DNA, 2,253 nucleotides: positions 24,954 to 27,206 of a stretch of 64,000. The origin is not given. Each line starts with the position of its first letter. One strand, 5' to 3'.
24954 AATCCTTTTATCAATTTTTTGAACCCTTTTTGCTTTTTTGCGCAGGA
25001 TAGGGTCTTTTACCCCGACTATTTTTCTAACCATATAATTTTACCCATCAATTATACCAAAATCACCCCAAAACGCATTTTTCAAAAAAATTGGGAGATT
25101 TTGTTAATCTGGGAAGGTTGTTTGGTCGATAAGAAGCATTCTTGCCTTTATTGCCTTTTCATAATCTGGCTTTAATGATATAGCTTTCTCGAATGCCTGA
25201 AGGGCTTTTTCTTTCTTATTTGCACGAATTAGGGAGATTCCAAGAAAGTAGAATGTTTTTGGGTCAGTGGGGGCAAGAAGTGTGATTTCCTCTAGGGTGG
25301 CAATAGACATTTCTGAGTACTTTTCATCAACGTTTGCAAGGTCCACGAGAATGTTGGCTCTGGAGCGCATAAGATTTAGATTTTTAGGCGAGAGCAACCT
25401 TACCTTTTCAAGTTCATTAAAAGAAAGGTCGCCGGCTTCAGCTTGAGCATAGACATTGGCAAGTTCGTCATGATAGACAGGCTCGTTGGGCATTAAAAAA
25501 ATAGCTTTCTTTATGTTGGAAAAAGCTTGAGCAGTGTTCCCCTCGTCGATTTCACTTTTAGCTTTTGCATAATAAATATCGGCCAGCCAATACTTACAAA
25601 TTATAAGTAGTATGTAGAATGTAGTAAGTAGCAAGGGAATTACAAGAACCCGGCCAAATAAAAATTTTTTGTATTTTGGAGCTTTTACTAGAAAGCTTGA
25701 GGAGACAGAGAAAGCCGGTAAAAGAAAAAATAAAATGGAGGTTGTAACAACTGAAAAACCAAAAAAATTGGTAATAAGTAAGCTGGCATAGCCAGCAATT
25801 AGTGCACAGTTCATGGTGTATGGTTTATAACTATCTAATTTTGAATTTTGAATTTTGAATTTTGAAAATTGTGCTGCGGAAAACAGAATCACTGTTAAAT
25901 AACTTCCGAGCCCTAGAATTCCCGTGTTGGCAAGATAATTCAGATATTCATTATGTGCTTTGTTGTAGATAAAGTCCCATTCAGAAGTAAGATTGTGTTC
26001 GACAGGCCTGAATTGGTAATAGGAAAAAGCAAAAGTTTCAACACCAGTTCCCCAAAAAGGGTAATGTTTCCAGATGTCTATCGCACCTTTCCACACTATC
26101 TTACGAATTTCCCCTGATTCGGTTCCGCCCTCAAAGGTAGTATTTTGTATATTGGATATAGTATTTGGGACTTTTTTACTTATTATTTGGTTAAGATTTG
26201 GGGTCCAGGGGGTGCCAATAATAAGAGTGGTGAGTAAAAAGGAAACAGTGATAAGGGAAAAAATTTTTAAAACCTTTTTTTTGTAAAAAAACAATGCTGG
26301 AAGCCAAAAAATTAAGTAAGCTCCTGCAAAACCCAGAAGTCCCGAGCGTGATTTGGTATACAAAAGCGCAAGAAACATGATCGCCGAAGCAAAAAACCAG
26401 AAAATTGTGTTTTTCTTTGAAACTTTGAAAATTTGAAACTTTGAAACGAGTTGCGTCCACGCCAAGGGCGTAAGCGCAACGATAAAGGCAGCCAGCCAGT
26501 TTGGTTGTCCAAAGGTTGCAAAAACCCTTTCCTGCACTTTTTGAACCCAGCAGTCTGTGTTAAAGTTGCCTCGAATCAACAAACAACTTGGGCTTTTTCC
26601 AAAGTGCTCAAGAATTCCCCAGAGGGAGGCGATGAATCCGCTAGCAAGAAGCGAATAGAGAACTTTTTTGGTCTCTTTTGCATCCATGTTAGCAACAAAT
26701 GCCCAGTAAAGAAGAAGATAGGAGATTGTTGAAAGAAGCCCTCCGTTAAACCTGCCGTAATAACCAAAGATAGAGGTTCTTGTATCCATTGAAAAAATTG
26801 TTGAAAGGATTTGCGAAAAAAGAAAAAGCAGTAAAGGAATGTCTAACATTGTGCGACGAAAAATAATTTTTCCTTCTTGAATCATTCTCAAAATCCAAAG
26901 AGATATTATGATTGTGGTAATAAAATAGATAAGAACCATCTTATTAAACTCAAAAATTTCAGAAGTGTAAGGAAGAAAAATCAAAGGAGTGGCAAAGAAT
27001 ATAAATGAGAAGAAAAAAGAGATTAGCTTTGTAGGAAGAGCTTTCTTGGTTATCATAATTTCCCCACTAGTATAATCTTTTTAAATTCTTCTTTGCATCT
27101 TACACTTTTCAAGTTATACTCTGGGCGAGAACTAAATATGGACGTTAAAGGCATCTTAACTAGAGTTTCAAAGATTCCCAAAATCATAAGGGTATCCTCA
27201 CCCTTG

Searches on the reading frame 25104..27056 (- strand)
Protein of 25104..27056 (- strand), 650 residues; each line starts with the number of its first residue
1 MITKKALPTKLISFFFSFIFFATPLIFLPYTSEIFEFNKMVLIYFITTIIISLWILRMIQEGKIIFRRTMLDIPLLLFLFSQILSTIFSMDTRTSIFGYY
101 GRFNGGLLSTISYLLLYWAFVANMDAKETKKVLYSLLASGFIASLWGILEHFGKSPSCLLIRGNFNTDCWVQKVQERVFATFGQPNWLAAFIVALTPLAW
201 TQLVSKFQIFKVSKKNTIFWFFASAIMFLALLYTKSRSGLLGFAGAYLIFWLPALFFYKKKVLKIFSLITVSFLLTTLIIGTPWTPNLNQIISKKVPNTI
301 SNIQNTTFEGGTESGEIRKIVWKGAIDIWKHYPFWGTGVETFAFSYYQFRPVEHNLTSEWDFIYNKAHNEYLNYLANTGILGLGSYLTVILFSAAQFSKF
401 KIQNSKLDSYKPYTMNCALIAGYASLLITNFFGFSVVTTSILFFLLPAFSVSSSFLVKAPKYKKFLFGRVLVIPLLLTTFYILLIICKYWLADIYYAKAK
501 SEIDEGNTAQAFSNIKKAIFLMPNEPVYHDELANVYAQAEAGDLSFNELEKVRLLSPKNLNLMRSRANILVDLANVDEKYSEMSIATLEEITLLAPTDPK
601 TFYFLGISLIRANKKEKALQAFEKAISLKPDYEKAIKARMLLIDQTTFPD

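Call 28: find_encoding_contigs(protein=window:25104-27056:-, flank=10000, max_places=1)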
Protein window:25104-27056:- (650 aa): 3 contigs read that carry it; 1 place shown.
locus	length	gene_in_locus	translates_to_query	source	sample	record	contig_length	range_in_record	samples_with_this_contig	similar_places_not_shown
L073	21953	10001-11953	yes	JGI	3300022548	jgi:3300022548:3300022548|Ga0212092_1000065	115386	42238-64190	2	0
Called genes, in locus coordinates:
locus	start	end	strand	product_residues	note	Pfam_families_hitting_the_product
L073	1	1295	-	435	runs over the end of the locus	PF00464:SHMT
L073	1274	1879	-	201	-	PF13521:AAA_28 (weak), PF02223:Thymidylate_kin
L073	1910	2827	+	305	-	PF00303:Thymidylat_synt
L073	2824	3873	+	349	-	PF00186:DHFR_1, PF13207:AAA_17, PF13238:AAA_18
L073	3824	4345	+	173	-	PF00383:dCMP_cyt_deam_1, PF14437:MafB19-deam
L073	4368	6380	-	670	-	PF01751:Toprim, PF01131:Topoisom_bac, PF01396:Zn_ribbon_Top1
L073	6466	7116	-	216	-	PF02481:DNA_processg_A, PF18306:LDcluster4 (weak)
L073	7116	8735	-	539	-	PF03717:PBP_dimer, PF00905:Transpeptidase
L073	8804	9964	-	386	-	PF06723:MreB_Mbl, PF00022:Actin (faint), PF00012:HSP70, PF14450:FtsA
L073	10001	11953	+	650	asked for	PF04932:Wzy_C, PF07719:TPR_2 (faint), PF13181:TPR_8 (faint), PF00515:TPR_1 (weak)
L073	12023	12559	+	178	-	PF01327:Pep_deformylase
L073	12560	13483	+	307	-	PF00551:Formyl_trans_N, PF02911:Formyl_trans_C (faint)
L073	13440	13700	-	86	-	PF00830:Ribosomal_L28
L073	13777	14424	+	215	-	PF02163:Peptidase_M50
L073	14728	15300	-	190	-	-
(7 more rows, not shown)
